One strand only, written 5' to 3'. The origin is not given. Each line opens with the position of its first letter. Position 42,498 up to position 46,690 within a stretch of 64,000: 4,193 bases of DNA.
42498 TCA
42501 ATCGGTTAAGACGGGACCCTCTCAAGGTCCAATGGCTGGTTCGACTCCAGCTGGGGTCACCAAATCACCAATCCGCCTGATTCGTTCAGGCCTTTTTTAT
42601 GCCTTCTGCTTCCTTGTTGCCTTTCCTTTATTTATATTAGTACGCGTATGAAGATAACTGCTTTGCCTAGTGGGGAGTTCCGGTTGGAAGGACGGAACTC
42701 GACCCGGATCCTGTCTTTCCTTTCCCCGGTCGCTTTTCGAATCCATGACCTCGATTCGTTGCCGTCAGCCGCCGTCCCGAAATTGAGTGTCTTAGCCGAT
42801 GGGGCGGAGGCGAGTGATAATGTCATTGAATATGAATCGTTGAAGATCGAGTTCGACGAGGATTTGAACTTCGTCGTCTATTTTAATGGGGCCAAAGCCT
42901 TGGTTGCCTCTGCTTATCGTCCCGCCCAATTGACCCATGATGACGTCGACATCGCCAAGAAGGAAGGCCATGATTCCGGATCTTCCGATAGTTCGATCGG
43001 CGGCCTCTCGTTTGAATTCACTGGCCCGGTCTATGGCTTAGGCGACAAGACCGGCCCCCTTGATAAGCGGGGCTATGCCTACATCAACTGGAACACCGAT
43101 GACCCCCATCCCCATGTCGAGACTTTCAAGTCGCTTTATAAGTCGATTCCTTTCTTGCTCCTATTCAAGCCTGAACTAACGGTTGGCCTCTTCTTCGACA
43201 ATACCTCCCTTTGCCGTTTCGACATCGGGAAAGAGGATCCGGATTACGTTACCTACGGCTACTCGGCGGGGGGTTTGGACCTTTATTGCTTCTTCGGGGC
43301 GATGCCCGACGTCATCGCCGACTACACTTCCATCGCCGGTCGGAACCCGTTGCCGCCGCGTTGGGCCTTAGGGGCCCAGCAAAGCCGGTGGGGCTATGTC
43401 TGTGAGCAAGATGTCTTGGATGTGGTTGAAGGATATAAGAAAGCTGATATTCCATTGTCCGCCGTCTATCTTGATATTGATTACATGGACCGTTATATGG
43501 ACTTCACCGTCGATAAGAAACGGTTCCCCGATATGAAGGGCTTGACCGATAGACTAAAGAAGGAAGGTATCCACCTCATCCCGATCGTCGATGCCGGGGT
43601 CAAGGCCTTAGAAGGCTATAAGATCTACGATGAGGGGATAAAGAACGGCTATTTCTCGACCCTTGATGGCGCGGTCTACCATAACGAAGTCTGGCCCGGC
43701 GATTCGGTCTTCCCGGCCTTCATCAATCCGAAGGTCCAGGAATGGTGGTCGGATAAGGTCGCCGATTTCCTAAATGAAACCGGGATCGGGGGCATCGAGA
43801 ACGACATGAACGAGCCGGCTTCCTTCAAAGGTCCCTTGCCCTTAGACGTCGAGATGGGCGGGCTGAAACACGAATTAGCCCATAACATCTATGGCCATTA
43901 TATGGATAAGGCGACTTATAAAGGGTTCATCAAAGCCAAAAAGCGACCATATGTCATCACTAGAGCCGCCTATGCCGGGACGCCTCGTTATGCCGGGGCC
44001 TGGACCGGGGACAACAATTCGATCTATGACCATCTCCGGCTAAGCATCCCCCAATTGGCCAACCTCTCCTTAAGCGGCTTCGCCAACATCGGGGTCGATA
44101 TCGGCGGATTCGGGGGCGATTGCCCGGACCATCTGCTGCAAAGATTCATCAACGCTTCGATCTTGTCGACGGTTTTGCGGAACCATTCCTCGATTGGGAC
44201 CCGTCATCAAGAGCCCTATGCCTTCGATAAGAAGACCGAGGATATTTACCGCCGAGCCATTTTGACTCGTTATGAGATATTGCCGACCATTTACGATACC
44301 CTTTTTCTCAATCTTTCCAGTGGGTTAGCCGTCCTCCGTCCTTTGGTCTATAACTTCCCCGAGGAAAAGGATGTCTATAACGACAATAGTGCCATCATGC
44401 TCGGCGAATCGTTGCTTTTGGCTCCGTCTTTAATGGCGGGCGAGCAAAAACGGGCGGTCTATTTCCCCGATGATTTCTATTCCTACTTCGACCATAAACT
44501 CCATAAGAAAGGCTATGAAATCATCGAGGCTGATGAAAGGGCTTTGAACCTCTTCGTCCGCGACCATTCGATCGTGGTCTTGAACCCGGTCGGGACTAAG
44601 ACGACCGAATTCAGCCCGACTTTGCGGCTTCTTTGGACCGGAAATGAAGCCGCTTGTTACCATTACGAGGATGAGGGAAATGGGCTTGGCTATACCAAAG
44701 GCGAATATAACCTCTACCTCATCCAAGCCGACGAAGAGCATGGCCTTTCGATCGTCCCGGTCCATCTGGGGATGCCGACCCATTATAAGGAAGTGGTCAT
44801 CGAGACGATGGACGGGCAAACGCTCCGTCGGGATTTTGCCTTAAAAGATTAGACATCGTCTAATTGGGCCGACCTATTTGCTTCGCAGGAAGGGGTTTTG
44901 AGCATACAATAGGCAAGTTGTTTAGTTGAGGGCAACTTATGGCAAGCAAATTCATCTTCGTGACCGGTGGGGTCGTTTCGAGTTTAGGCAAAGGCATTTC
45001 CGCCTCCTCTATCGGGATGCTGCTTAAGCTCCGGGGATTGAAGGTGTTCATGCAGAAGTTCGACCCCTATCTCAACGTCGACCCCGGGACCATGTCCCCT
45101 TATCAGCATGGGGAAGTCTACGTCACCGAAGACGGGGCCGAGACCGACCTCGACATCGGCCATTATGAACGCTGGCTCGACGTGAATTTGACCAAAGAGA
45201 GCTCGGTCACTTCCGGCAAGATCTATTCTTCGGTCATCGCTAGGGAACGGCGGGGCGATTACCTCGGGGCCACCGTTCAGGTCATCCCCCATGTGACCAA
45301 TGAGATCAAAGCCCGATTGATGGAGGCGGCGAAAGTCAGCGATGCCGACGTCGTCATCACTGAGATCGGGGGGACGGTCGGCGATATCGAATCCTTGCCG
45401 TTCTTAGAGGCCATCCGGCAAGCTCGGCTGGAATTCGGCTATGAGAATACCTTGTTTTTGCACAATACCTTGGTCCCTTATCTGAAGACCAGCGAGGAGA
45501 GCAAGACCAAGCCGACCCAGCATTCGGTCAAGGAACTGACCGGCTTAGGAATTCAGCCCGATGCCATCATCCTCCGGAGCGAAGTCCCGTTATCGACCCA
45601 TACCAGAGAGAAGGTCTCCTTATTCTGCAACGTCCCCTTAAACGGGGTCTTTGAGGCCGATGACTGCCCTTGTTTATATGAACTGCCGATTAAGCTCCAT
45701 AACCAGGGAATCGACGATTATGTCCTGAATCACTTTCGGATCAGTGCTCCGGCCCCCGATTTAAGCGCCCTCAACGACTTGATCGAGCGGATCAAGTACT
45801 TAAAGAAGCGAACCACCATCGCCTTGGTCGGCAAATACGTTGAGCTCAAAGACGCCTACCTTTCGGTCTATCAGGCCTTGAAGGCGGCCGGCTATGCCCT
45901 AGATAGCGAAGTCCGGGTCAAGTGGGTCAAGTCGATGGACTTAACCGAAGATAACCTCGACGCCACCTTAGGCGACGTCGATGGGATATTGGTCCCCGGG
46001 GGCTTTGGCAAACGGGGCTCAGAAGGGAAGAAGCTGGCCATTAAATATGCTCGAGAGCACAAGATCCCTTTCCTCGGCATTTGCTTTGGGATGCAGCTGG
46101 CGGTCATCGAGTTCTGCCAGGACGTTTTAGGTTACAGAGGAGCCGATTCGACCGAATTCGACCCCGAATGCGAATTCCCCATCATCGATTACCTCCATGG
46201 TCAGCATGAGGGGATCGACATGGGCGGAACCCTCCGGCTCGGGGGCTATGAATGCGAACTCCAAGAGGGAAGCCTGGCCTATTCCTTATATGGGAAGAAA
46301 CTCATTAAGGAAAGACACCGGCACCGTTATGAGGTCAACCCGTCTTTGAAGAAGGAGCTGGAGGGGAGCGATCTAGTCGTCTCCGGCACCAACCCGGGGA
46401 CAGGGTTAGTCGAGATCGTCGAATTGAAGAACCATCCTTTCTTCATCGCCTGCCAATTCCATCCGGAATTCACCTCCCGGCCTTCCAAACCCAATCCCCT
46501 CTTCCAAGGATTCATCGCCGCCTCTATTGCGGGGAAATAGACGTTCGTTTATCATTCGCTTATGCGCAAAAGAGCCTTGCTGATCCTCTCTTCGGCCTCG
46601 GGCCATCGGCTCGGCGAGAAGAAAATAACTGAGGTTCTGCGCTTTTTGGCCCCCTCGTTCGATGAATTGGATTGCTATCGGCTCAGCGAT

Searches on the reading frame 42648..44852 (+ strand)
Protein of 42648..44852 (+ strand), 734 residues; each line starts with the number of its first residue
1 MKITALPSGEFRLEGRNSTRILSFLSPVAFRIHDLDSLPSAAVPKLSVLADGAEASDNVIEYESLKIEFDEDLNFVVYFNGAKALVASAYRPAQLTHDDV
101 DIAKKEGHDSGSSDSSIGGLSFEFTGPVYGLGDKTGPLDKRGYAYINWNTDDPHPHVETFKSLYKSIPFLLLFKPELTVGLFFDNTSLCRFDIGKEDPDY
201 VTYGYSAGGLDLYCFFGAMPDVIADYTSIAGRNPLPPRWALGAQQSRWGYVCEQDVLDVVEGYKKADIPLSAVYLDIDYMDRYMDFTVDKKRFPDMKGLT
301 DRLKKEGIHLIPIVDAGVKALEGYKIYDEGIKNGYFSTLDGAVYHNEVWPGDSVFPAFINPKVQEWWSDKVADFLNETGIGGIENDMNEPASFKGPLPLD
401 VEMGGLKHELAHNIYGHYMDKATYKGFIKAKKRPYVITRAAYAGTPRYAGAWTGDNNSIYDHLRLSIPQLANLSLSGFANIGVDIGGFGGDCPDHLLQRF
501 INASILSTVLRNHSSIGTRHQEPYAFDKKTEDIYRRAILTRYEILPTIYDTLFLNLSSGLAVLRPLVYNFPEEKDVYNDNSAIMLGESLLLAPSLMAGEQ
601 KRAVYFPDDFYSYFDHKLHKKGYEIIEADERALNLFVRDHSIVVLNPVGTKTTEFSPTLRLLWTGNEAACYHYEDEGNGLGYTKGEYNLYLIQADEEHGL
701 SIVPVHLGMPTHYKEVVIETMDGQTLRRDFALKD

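Call 20: search_protein_families(library=ncbifam, proteins=[window:42648-44852:+], max_evalue=1e-10)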
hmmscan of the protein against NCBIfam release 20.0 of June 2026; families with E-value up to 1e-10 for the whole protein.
window:42648-44852:+ (734 aa): 3 families
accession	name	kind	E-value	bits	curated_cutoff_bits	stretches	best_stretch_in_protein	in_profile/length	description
NF040948.1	alpha_gluc_MalA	equivalog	2.4e-127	425.9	800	1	126-646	61-609/627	alpha-glucosidase MalA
NF007940.0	PRK10658.1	equivalog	8.3e-65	219.6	606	1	85-651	129-676/771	alpha-xylosidase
NF007746.0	PRK10426.1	equivalog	1.8e-32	112.6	553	1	179-641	194-668/683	alpha-glucosidase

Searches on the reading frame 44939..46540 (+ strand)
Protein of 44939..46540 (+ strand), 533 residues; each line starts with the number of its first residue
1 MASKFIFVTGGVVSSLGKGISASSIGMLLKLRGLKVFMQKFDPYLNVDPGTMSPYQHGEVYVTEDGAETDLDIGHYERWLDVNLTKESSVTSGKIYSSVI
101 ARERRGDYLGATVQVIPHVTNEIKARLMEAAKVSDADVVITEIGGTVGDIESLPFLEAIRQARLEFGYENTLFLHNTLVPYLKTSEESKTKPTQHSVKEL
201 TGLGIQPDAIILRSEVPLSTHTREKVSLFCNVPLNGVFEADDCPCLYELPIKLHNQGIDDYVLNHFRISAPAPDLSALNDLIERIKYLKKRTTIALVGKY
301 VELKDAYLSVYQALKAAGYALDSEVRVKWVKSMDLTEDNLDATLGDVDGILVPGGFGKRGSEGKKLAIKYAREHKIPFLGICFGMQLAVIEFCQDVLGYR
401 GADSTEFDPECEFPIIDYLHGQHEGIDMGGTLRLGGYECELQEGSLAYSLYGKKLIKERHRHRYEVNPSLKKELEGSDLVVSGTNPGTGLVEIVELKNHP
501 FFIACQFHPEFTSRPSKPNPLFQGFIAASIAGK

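Call 36: find_homologous_proteins(query=window:44939-46540:+, max_evalue=1e-50)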
Query window:44939-46540:+ (533 aa): 8000 proteins with E <= 1e-50 among 8000 candidates; the best 120 are listed.
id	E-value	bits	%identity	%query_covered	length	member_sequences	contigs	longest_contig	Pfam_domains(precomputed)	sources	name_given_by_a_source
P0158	0.0e+0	1138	92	100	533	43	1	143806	PF07722.20,PF06418.21,PF00117.35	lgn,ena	-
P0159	8.2e-289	977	79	100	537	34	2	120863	PF07722.20,PF06418.21,PF00117.35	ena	-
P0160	7.3e-288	974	79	100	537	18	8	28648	PF07722.20,PF06418.21,PF00117.35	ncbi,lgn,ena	-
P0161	2.8e-285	965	80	99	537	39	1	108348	PF07722.20,PF06418.21,PF00117.35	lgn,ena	-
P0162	2.6e-282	955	78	100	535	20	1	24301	PF07722.20,PF06418.21,PF00117.35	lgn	-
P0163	3.4e-280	948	77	100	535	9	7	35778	PF07722.20,PF06418.21,PF00117.35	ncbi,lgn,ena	-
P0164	5.9e-278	941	77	100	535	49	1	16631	PF07722.20,PF06418.21,PF00117.35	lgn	-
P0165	3.3e-276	935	77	100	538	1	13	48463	PF07722.20,PF06418.21,PF00117.35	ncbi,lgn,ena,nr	ncbi:MAG TPA: CTP synthase [Firmicutes bacterium]|nr:CTP synthase [Bacillota bacterium]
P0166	7.5e-274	927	74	100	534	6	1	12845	PF07722.20,PF06418.21,PF00117.35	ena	-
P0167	1.0e-272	924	75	100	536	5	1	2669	PF07722.20,PF06418.21,PF00117.35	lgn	-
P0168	9.6e-268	907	74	100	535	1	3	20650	PF07722.20,PF06418.21,PF00117.35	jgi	jgi:CTP synthase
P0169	8.5e-265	897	73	99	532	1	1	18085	PF07722.20,PF06418.21,PF00117.35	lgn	-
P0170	1.0e-263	894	73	100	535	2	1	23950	PF07722.20,PF06418.21,PF00117.35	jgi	jgi:CTP synthase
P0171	1.3e-262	890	72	99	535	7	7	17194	PF07722.20,PF06418.21,PF00117.35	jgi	jgi:CTP synthase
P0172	3.3e-262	889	72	99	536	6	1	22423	PF07722.20,PF06418.21,PF00117.35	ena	-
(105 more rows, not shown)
